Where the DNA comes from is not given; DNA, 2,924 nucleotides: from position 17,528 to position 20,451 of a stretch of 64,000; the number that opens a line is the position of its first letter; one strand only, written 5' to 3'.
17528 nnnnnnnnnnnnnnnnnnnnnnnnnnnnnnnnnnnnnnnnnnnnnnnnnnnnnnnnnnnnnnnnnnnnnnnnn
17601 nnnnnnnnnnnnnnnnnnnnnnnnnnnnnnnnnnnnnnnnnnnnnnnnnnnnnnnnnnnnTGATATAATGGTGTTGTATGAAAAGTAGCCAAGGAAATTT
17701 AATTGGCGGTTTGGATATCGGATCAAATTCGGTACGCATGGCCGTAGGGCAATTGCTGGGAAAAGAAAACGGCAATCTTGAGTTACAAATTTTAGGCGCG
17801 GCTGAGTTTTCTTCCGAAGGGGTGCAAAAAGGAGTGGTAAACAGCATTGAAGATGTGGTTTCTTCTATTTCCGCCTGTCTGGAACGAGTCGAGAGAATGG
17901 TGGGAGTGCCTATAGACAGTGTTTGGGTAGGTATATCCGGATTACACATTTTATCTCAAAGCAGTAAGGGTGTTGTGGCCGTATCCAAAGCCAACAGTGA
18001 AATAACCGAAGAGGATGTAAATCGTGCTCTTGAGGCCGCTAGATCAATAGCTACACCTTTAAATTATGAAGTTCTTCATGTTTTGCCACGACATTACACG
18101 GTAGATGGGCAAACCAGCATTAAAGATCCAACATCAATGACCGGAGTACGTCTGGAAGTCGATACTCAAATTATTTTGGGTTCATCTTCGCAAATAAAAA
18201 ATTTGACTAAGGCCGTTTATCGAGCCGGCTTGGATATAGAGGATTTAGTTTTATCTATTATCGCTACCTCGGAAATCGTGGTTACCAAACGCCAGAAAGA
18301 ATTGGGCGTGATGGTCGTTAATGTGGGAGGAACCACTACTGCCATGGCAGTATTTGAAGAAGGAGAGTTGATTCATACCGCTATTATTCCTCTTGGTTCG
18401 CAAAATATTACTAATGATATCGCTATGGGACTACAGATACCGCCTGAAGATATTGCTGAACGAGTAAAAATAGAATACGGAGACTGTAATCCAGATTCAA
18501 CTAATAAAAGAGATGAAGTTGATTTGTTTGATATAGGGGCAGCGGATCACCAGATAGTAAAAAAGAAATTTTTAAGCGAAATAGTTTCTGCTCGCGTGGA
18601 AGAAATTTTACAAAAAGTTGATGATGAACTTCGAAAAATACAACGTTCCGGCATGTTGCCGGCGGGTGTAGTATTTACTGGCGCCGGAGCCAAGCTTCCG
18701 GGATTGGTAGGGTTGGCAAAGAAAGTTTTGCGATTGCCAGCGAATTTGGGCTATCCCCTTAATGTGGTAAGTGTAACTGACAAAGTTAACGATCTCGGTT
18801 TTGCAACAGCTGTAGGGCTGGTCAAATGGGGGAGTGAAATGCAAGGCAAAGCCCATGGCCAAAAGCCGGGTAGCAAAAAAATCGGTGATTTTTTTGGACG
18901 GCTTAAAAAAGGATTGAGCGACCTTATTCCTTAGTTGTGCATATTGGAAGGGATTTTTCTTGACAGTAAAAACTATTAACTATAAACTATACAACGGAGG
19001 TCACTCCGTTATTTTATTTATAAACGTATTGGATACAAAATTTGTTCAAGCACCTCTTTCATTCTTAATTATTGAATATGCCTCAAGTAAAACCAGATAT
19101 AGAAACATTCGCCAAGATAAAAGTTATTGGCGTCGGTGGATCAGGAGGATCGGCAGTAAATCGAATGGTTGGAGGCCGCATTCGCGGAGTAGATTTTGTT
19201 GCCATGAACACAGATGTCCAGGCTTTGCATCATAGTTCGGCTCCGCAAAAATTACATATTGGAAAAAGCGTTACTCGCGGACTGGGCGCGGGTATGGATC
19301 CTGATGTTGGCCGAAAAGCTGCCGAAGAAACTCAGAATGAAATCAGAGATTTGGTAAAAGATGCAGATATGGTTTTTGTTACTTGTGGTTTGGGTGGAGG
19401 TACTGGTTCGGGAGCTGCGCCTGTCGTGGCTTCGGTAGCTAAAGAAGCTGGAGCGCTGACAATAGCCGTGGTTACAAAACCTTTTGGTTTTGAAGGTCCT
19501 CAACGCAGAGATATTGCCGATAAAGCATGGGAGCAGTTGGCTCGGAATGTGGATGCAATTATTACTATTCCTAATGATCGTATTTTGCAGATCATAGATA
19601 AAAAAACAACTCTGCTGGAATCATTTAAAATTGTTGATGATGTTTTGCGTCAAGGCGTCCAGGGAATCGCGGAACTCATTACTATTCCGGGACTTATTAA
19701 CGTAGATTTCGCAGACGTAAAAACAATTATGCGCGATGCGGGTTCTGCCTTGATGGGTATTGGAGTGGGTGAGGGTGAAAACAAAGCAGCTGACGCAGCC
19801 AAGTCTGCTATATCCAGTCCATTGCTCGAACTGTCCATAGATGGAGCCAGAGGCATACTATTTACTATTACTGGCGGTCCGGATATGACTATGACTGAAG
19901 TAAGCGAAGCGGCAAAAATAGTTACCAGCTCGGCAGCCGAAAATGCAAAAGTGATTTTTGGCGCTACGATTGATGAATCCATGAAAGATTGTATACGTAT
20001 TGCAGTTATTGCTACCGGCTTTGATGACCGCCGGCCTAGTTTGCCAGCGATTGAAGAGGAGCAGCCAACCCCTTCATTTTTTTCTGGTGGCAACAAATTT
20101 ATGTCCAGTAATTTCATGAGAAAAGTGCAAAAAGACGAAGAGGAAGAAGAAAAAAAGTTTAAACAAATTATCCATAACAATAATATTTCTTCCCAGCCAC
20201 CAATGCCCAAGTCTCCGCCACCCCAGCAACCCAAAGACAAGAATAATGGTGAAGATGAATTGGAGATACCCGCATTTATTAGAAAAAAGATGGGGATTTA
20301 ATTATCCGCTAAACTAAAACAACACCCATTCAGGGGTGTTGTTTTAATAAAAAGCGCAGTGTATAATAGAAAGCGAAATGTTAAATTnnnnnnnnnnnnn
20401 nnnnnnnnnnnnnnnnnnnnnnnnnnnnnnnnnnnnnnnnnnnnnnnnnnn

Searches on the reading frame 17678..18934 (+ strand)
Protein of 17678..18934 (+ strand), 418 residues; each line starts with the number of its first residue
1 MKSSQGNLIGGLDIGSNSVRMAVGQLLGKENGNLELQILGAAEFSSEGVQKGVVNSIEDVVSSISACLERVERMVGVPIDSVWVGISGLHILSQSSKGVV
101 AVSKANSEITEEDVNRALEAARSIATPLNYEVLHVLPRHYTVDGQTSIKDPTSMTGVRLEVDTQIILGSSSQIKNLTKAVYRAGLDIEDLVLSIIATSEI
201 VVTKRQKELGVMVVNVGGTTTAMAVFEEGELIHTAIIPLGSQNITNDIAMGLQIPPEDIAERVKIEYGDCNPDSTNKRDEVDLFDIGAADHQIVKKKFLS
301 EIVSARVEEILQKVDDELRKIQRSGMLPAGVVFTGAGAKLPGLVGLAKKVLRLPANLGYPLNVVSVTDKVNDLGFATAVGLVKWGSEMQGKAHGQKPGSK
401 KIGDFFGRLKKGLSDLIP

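Call 8: search_protein_families(library=pfam, proteins=[window:17678-18934:+], max_evalue=0.01)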
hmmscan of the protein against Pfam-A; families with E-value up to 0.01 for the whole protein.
window:17678-18934:+ (418 aa): 5 families
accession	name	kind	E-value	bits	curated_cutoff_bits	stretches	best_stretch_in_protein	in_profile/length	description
PF14450.12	FtsA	-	7.7e-31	107.5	31.8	1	212-380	1-127/127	Cell division protein FtsA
PF02491.25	SHS2_FTSA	-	2.9e-27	95.3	25.4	1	88-166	1-78/79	SHS2 domain inserted in FTSA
PF06723.19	MreB_Mbl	-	4.3e-09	36.1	27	1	207-358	143-304/327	MreB/Mbl protein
PF11104.14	PilM_2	-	1.3e-07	31.3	27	1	201-266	172-236/340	Type IV pilus assembly protein PilM;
PF06277.17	EutA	-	0.00013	21.4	27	1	183-248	119-182/475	Ethanolamine utilisation protein EutA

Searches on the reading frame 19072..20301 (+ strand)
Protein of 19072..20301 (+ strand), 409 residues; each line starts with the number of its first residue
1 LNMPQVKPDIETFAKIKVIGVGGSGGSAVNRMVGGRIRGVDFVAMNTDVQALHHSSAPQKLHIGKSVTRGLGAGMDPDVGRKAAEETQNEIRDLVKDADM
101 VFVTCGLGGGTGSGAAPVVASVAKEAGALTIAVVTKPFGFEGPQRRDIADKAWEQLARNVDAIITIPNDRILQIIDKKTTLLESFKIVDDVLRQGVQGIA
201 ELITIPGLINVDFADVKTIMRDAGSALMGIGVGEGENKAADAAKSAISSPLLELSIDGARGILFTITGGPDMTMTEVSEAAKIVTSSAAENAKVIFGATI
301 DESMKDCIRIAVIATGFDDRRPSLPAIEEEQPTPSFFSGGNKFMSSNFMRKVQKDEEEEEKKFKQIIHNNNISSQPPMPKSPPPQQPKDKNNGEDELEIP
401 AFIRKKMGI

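Call 8: search_protein_families(library=pfam, proteins=[window:19072-20301:+], max_evalue=0.01)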
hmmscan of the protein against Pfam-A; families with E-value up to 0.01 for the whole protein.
window:19072-20301:+ (409 aa): 3 families
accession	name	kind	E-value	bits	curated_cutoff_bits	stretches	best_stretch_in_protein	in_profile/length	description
PF00091.31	Tubulin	-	1.6e-47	162.7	33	1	15-176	1-190/190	Tubulin/FtsZ family, GTPase domain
PF12327.13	FtsZ_C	-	5.2e-34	116.9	27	1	224-318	1-95/95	FtsZ family, C-terminal domain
PF04055.27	Radical_SAM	-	0.00023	21.8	29.5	1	80-222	22-165/166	Radical SAM superfamily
